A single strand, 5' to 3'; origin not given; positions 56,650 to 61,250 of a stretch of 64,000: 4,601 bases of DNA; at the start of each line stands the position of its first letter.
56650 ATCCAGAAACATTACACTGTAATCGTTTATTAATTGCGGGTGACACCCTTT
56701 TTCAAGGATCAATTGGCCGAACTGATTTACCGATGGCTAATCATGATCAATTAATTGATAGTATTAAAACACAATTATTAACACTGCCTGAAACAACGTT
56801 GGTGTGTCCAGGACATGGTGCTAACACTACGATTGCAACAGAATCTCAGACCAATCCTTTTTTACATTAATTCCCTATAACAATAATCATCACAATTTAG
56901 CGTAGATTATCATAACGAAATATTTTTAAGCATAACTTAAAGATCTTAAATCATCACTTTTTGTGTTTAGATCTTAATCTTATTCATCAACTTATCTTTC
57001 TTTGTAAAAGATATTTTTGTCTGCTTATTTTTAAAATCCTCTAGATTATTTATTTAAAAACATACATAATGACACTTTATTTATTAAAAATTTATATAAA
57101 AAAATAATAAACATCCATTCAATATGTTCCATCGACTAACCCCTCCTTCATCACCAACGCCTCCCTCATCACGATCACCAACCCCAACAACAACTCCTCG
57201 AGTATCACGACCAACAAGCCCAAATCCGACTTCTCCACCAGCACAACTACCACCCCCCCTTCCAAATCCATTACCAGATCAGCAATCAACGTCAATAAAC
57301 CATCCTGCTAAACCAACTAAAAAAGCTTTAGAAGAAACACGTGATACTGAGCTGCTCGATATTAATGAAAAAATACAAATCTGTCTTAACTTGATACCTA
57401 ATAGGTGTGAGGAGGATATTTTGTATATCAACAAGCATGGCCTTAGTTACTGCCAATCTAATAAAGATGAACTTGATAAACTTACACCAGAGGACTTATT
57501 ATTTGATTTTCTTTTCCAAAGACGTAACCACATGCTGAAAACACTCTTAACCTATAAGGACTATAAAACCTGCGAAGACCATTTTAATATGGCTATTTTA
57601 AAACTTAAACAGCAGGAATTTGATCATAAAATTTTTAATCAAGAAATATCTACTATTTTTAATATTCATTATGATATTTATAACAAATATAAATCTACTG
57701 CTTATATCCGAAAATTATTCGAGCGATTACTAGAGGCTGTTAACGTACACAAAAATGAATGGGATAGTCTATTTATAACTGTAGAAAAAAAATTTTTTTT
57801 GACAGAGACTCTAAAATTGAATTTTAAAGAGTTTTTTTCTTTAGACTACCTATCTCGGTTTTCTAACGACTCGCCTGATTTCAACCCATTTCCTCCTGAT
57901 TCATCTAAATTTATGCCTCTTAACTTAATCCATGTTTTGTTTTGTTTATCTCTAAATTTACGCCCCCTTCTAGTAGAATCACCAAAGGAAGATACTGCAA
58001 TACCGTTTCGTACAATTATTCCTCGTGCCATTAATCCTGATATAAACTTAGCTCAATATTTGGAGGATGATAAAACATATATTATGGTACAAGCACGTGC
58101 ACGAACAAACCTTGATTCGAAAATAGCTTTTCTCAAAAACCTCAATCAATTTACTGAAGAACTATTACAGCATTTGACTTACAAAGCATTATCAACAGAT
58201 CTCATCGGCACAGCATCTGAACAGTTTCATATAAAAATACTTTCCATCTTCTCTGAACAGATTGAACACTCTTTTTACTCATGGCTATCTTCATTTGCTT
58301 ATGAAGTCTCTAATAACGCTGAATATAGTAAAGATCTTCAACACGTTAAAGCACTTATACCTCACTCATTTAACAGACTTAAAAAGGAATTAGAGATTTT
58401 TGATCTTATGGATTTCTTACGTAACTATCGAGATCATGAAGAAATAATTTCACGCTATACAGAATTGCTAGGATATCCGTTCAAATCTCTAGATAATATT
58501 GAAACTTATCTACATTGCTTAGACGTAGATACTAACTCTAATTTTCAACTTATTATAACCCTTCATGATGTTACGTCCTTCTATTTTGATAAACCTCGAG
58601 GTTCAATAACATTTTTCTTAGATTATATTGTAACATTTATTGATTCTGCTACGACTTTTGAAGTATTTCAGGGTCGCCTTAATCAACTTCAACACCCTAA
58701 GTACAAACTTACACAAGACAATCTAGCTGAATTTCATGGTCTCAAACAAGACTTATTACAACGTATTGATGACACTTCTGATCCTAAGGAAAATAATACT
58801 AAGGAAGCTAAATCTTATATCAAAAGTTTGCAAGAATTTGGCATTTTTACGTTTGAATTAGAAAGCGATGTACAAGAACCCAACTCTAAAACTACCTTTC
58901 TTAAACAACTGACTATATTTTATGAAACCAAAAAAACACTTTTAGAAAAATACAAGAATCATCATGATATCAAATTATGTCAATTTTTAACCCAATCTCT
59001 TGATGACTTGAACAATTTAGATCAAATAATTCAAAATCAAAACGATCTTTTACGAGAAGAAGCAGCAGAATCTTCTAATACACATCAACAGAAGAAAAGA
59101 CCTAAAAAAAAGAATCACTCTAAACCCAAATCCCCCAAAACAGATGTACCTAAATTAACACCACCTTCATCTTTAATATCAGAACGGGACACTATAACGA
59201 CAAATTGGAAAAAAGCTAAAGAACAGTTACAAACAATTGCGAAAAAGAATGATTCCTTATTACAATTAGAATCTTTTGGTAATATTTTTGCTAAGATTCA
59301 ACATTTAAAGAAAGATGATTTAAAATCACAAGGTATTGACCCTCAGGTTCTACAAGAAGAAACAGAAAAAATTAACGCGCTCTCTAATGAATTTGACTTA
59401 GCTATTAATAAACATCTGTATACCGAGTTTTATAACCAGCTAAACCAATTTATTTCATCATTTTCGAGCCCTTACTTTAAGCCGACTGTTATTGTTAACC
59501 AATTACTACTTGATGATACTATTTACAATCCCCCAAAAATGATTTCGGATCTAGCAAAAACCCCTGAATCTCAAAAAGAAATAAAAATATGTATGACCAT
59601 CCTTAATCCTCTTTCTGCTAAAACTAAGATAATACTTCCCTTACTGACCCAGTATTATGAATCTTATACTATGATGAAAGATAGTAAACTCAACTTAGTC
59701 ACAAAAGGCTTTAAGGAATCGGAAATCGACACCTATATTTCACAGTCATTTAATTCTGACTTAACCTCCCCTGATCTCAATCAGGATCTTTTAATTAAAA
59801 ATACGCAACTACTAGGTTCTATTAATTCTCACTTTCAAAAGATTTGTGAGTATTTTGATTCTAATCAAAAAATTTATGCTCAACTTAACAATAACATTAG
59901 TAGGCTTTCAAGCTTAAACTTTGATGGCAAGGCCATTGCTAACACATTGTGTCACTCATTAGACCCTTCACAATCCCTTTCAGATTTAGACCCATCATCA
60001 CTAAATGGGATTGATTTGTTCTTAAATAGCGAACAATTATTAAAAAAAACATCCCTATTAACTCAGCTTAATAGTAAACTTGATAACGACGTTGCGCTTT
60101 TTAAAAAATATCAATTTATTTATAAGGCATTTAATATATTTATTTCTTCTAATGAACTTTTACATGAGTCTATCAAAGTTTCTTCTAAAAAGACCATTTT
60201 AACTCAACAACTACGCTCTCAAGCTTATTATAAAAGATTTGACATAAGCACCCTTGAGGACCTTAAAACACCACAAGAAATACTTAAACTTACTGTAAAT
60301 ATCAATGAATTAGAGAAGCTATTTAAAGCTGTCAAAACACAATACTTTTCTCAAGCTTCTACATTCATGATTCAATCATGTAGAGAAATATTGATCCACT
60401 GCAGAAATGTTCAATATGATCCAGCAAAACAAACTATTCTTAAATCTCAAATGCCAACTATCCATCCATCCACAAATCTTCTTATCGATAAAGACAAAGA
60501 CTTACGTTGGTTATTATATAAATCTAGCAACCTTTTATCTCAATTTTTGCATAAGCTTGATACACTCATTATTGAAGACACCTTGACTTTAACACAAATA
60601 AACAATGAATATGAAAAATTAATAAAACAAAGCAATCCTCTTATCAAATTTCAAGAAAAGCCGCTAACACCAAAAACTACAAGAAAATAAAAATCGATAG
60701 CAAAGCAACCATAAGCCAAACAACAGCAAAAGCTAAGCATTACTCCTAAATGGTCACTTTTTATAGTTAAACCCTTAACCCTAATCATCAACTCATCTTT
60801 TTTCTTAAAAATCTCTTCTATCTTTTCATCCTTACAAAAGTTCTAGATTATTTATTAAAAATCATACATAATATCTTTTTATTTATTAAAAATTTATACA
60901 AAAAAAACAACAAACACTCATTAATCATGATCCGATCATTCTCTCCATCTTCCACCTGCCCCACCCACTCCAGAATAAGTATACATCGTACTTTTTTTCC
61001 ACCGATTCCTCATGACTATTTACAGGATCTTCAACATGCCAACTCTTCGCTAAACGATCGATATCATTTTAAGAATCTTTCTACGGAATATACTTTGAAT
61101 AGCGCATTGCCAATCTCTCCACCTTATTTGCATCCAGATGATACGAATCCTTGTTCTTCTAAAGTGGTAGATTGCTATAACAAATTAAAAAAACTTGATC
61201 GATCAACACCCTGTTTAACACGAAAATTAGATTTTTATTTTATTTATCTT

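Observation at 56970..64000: Tandem giant orphan genes share a duplicated promoter/5'-leader module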

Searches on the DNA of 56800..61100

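Call 85: search_rna_families(source=window, start=56800, end=61100, threshold=evalue, max_evalue=1)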
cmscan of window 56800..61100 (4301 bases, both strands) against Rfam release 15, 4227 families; matches with E-value up to 1: 0.
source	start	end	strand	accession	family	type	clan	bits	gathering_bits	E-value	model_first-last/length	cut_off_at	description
